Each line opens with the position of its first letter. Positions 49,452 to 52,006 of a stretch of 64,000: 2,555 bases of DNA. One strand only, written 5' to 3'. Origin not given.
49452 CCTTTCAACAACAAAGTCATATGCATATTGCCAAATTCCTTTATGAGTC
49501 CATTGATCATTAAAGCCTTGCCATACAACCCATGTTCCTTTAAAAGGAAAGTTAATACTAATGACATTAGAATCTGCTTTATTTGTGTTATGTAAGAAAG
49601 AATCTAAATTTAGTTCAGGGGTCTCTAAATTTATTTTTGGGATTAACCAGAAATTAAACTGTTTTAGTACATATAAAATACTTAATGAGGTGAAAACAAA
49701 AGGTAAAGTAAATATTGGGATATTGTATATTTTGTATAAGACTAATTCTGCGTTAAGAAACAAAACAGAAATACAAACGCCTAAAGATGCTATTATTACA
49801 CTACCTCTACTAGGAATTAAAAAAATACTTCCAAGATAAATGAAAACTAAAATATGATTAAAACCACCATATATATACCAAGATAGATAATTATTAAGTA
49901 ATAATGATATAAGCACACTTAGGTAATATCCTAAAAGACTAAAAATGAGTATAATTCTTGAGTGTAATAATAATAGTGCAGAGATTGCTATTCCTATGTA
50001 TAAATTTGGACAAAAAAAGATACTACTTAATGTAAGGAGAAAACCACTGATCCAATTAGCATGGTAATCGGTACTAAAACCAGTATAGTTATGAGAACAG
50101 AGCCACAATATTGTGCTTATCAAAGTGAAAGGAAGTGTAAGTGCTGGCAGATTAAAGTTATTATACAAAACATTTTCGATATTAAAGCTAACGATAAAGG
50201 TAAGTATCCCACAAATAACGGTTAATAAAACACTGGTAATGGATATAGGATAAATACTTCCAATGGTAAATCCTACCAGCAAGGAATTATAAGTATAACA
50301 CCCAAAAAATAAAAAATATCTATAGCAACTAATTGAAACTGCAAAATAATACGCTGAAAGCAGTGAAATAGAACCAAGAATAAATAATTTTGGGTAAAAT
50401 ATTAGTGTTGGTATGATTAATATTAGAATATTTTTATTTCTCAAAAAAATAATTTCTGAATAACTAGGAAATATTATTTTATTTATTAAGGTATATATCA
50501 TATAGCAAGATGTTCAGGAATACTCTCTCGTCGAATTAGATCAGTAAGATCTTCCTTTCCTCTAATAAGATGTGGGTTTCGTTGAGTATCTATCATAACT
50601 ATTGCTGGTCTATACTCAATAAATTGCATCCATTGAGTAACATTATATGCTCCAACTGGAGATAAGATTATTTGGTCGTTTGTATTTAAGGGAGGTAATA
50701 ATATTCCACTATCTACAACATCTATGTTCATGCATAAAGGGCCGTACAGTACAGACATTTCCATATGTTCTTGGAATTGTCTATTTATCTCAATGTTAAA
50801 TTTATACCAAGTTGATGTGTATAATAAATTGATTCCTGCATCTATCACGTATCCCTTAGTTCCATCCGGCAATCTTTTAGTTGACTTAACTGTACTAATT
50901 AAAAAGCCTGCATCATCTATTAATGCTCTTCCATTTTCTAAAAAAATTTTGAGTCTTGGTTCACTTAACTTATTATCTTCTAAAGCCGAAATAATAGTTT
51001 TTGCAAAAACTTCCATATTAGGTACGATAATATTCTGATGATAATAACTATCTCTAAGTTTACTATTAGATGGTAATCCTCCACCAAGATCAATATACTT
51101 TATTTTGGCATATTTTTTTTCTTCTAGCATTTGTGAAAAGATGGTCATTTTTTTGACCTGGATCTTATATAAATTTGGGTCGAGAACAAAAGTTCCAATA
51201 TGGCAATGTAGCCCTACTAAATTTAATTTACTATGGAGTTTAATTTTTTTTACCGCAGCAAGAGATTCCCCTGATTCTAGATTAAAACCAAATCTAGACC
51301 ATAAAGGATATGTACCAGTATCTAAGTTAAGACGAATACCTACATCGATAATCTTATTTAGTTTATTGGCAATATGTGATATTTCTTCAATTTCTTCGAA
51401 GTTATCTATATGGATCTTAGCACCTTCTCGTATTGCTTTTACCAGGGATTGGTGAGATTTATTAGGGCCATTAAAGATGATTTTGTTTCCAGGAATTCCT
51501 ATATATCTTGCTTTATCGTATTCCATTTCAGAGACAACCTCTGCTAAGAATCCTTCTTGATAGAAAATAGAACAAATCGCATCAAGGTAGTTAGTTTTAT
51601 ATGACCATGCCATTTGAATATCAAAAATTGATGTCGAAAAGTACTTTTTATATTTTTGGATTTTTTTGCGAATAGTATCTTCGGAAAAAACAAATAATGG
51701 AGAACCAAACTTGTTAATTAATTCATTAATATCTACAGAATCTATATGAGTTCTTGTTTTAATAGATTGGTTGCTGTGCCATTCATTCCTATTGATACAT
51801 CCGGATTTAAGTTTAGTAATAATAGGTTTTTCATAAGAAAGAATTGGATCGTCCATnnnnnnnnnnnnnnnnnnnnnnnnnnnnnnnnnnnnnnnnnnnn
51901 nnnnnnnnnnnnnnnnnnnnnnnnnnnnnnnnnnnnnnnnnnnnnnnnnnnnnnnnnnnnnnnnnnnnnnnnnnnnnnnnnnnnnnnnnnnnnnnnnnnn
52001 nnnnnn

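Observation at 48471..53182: Tightly coupled PqqD-like / ATP-grasp / PLP-decarboxylase / UT-M23 operon: candidate undescribed ligation-decarboxylation system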

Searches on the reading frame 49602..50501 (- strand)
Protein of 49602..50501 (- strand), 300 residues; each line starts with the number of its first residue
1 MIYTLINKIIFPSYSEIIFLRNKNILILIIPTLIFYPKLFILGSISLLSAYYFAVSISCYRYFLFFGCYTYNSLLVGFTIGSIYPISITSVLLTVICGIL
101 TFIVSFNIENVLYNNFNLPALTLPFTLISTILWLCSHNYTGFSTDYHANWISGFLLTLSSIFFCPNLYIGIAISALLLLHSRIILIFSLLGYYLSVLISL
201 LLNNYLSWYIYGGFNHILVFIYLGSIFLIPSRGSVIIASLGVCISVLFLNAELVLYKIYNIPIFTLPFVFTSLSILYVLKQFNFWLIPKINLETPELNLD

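Call 52: search_solved_structures(query=window:49602-50501:-, max_evalue=0.001, show_alignments=2)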
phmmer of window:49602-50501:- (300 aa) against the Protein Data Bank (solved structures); distinct sequences matched with E-value up to 0.001: 5.
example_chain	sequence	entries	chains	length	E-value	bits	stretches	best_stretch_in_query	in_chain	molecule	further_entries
3k3f_A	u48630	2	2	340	3.5e-05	26.8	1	149-299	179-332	Urea transporter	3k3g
3me1_A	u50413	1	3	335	3.6e-05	26.7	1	149-299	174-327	Urea transporter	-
3m6e_A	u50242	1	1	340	8.6e-05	25.5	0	63-299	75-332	Putative urea transporter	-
8blo_A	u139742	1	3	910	0.00023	24.1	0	13-296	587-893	Urea transporter 2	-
8xd7_A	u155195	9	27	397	0.00045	23.1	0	13-296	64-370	Urea transporter 2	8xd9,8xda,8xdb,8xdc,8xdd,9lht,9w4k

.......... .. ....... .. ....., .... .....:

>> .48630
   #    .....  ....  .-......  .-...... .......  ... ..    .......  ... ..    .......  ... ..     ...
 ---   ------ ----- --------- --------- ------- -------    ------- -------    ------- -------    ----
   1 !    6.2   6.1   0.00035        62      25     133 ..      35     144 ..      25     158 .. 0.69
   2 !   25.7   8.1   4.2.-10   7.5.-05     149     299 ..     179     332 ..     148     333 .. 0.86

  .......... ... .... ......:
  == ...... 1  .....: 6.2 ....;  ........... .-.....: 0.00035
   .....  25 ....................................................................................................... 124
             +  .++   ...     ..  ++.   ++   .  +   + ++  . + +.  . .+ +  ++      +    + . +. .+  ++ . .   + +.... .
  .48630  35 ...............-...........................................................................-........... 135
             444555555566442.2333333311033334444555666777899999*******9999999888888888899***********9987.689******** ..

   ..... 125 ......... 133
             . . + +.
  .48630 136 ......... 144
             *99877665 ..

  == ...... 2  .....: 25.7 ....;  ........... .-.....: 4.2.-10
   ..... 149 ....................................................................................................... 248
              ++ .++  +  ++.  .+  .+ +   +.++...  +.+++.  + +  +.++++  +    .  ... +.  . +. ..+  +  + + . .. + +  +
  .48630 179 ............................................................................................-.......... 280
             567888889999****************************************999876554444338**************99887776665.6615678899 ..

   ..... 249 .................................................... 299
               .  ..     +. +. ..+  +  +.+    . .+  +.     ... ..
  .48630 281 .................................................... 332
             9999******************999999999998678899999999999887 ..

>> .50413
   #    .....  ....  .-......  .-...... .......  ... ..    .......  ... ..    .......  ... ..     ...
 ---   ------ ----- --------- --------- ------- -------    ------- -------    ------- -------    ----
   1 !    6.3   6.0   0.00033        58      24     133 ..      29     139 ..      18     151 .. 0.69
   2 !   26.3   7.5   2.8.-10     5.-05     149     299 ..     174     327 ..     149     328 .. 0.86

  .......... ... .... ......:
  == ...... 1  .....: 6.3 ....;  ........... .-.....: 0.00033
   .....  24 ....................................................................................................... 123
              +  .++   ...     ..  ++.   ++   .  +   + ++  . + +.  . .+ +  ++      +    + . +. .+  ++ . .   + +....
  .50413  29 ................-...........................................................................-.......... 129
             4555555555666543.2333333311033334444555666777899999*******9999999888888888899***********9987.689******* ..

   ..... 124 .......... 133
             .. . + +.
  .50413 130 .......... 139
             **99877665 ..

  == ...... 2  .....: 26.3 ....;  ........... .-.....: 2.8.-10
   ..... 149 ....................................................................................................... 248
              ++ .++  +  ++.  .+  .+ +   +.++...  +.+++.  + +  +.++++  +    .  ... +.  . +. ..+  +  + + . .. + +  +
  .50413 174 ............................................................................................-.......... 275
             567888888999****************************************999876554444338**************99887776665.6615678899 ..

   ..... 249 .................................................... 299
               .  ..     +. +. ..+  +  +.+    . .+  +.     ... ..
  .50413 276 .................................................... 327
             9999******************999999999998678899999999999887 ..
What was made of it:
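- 49668..50477 (-): Urea-transporter-fold channel domain (residues 9-278) of the 676-aa membrane protein. The pore motifs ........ and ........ align with dvUT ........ and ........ (call 52).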

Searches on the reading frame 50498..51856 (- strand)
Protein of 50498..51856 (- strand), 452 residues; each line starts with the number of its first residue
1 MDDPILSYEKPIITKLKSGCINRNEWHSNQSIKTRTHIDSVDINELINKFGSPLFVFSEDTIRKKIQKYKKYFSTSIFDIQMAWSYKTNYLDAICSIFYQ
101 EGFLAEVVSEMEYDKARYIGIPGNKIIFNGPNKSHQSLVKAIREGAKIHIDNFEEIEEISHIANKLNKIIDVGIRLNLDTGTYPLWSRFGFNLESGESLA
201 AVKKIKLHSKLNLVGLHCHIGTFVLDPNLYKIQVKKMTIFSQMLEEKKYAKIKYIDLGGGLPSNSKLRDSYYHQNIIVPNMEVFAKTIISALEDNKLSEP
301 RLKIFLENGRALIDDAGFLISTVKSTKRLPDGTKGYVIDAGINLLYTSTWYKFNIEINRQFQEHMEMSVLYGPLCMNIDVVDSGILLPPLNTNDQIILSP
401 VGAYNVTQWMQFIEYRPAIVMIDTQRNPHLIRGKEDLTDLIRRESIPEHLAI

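Call 3: search_protein_families(library=pfam, proteins=[window:50498-51856:-], max_evalue=0.1)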
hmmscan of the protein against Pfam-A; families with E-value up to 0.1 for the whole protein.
window:50498-51856:- (452 aa): 4 families
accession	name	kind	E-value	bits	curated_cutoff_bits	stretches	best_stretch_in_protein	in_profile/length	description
PF02784.22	Orn_Arg_deC_N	-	1.3e-31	110.3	23.4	1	60-312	2-245/247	Pyridoxal-dependent decarboxylase, pyridoxal binding domain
PF00278.28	Orn_DAP_Arg_deC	-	7.3e-09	36.2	23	1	313-400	4-93/95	Pyridoxal-dependent decarboxylase, C-terminal sheet domain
PF01168.26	Ala_racemase_N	-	3.4e-07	30.6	24.1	1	115-255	61-191/220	Alanine racemase, N-terminal domain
PF07728.20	AAA_5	-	0.056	13.9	22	0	134-182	56-102/139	AAA domain (dynein-related subfamily)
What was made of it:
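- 50498..51856 (-): 452-aa alanine-racemase-fold PLP decarboxylase, FigC-like. PF02784 plus PF00278 (call 3).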

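Call 4: search_protein_families(library=ncbifam, proteins=[window:50498-51856:-], max_evalue=0.1)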
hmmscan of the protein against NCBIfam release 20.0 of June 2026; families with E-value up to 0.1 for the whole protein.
window:50498-51856:- (452 aa): 8 families
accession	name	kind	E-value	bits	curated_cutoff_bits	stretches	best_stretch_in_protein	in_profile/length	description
NF041039.1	FslC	exception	1.3e-73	248.3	500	1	37-435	13-416/418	rhizoferrin biosystnesis N-citrylornithine decarboxylase FslC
TIGR01048.1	lysA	equivalog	1.9e-65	221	297.9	1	32-444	5-416/417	diaminopimelate decarboxylase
NF052544.1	OrLyDeCDokD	equivalog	1.1e-41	143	700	1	33-444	23-459/461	ornithine/lysine decarboxylase DokD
TIGR03099.1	dCO2ase_PEP1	hypoth_equivalog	5.2e-32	111.4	478.45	1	33-406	5-380/398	pyridoxal-dependent decarboxylase, exosortase A system-associated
NF006515.0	PRK08961.1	equivalog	2.1e-26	92.2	802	1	48-406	499-842/861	bifunctional aspartate kinase/diaminopimelate decarboxylase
NF003763.0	PRK05354.1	equivalog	9e-14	50.9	369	1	146-331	173-364/636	biosynthetic arginine decarboxylase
TIGR01273.1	speA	equivalog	8.7e-13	47.6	624.1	1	147-332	166-357/624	arginine decarboxylase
NF009879.0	PRK13340.1-4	subfamily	0.019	13.8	434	1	64-233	53-217/406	alanine racemase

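Call 20: search_solved_structures(query=window:50498-51856:-, max_evalue=1e-10)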
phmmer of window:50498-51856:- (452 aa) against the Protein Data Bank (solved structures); distinct sequences matched with E-value up to 1e-10: 28.
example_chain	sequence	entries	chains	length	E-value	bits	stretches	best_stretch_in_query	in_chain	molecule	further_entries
7kh2_A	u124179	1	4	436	4.6e-62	213.9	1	38-432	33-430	N-citrylornithine decarboxylase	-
1tuf_A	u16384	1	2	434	1.1e-44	156.7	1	35-450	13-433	Diaminopimelate decarboxylase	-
1twi_A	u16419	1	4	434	1.1e-44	156.7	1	35-450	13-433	Diaminopimelate decarboxylase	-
2p3e_A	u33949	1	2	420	2.2e-36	129.3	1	37-437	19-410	Diaminopimelate decarboxylase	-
8d2y_A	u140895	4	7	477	7.8e-27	97.8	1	38-443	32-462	D-ornithine/D-lysine decarboxylase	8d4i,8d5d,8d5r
8d88_A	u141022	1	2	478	7.9e-27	97.8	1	38-443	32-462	D-ornithine/D-lysine decarboxylase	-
6n2h_A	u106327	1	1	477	1.1e-26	97.3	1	38-443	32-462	D-ornithine/D-lysine decarboxylase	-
10li_A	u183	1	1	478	1.1e-26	97.3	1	38-443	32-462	Diaminopimelate decarboxylase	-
4xg1_A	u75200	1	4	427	4e-26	95.5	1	29-446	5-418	Diaminopimelate decarboxylase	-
5x7m_A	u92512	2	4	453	5.9e-26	94.9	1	39-449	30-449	Diaminopimelate decarboxylase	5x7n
1hkv_A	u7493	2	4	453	1.6e-25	93.5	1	38-444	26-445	DIAMINOPIMELATE DECARBOXYLASE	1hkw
9nq5_A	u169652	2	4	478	1.9e-25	93.2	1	38-443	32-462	D-ornithine/D-lysine decarboxylase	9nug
2o0t_A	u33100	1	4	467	2.4e-25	93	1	38-444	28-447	Diaminopimelate decarboxylase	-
9cpz_A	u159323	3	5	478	2.6e-25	92.8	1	38-443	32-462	D-ornithine/D-lysine decarboxylase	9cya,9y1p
2yxx_A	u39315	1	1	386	4.2e-25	92.1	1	48-441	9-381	Diaminopimelate decarboxylase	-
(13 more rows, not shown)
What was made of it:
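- Closest known: Butirosin BtrI/BtrJ/BtrK. Different: BtrK is a distant relative (76 bits, call 20).
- The decarboxylase family includes DAPDC (call 20).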

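Call 38: search_solved_structures(query=window:50498-51856:-, max_evalue=1e-40, show_alignments=2)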
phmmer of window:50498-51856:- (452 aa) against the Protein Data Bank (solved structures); distinct sequences matched with E-value up to 1e-40: 3.
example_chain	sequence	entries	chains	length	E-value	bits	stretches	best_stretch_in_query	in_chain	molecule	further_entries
7kh2_A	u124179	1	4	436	4.6e-62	213.9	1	38-432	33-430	N-citrylornithine decarboxylase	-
1tuf_A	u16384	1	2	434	1.1e-44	156.7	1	35-450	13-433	Diaminopimelate decarboxylase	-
1twi_A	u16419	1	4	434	1.1e-44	156.7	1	35-450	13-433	Diaminopimelate decarboxylase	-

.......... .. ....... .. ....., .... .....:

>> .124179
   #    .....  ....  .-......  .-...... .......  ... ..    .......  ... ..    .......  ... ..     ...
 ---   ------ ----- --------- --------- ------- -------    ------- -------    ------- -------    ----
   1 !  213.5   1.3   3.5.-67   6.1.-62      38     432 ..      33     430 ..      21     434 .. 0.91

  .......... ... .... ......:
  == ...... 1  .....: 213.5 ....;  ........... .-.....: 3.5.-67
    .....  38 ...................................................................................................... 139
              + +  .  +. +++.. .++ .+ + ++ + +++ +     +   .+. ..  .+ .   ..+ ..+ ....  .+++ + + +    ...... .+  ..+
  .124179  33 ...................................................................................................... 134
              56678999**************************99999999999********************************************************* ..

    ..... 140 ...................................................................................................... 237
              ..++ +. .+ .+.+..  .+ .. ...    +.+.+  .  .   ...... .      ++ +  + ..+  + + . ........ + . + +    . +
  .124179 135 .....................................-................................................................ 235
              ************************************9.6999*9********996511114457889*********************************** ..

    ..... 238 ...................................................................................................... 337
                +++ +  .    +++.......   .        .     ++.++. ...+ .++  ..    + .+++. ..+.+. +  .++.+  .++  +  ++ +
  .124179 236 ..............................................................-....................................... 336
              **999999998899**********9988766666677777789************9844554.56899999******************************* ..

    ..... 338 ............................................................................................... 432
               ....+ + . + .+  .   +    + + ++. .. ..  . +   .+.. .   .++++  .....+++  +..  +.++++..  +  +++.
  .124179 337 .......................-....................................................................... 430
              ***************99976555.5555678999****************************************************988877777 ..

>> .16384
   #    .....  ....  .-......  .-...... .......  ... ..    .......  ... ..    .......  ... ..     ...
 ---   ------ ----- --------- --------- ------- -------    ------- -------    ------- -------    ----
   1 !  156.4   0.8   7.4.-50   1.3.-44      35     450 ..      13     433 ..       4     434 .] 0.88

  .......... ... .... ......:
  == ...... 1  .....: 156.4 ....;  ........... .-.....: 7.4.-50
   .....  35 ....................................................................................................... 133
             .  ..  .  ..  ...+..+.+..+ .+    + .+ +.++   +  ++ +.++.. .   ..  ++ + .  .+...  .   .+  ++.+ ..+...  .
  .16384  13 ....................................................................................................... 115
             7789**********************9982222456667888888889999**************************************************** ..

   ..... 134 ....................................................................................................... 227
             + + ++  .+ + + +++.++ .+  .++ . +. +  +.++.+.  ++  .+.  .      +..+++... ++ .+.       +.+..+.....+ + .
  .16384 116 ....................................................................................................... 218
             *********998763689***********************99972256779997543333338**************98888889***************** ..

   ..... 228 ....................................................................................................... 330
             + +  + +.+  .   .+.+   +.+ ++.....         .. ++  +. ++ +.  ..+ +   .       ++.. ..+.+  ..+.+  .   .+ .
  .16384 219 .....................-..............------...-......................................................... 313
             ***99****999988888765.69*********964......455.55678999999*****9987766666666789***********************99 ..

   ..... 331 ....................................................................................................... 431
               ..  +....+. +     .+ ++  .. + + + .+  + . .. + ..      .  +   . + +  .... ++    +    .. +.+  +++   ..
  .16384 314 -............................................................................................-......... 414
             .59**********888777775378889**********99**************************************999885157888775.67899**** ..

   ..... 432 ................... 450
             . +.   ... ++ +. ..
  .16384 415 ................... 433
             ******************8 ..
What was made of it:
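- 50498..51856 (-): Nearest PDB entry is FigC 7KH2 at 214 bits, then MjDAPDC at 157 and BtrK at 76 (calls 20, 38).
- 51785..51856 (-): Family-specific N-terminal tail of the decarboxylase (residues 1-24), absent from FigC and DAPDC. Homology to FigC starts at residue 38 and to BtrK/HpDAPDC at residue 24 (calls 20, 38).
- FigC is the nearest solved relative (calls 20, 38).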

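Call 85: search_protein_families(library=padloc, proteins=[window:50498-51856:-], max_evalue=0.01)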
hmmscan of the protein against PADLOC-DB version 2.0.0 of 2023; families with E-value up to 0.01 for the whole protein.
window:50498-51856:- (452 aa): 0 families

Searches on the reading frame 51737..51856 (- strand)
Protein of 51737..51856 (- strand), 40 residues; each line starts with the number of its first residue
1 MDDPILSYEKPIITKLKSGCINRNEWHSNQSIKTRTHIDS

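Call 67: search_protein_families(library=ncbifam, proteins=[window:51737-51856:-], max_evalue=10)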
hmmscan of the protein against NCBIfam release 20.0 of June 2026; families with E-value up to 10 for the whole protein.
seq(40 aa): 0 families

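Call 68: search_protein_families(library=pfam, proteins=[window:51737-51856:-], max_evalue=10)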
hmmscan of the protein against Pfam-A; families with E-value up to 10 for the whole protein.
seq(40 aa): 0 families
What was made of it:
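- Pfam and NCBIfam do not recognise the tail (calls 67, 68).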
